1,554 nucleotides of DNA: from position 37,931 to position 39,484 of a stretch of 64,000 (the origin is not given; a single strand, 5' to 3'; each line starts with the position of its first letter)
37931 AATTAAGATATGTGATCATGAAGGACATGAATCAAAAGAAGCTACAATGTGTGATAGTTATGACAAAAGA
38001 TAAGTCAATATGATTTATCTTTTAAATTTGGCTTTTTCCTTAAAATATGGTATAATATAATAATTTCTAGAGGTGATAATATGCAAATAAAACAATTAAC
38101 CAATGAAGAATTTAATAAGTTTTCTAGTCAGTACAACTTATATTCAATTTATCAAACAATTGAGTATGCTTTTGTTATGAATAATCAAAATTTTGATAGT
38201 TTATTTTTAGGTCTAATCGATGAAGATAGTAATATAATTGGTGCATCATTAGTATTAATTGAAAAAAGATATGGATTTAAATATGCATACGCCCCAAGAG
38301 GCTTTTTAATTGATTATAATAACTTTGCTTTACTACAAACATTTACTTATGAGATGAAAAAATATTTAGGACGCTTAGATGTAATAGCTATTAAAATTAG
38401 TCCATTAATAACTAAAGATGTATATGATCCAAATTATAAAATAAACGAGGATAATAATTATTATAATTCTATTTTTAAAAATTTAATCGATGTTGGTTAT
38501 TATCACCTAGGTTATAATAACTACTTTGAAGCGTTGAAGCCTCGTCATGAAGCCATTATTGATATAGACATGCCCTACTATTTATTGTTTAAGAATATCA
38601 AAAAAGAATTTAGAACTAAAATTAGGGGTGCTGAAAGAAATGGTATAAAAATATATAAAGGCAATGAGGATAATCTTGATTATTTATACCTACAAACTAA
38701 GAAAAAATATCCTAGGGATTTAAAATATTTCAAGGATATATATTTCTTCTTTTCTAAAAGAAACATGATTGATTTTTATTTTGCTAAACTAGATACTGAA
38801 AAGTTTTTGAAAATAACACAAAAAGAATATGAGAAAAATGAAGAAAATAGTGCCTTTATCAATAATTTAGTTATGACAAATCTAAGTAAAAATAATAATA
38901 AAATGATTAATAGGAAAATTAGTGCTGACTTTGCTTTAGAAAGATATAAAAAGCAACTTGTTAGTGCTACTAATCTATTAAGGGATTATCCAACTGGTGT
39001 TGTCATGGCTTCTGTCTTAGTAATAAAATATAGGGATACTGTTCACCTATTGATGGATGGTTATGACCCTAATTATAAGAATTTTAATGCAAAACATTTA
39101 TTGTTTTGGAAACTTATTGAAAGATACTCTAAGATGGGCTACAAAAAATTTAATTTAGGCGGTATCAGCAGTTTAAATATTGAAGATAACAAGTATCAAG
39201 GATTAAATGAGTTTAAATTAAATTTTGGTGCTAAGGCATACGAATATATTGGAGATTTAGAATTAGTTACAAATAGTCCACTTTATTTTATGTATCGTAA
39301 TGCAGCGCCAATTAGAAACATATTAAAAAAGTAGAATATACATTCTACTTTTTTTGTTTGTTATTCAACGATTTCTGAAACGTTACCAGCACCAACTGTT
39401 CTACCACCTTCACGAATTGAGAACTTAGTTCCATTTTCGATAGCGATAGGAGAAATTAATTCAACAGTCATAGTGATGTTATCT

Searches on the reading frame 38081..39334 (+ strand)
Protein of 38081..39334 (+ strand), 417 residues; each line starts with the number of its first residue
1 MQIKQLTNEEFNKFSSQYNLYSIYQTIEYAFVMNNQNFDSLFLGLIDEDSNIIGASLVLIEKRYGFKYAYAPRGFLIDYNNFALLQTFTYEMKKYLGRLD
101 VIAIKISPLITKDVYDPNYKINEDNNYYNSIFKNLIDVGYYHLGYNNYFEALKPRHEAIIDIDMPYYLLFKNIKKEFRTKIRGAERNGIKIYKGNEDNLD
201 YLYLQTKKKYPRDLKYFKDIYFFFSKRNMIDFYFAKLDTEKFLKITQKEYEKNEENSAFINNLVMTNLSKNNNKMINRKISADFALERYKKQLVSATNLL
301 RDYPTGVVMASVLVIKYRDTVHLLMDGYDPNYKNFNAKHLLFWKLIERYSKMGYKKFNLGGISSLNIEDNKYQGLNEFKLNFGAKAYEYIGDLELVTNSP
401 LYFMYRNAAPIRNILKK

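Call 47: search_protein_families(library=pfam, proteins=[window:38081-39334:+], max_evalue=0.01)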
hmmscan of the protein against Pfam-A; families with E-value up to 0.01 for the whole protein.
window:38081-39334:+ (417 aa): 2 families
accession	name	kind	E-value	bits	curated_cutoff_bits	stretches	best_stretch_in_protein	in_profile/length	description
PF02388.22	FemAB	-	1.6e-54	185.8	24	1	6-407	1-403/406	FemAB family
PF13480.13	Acetyltransf_6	-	1.4e-09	38.7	22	1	306-362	81-137/143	Acetyltransferase (GNAT) domain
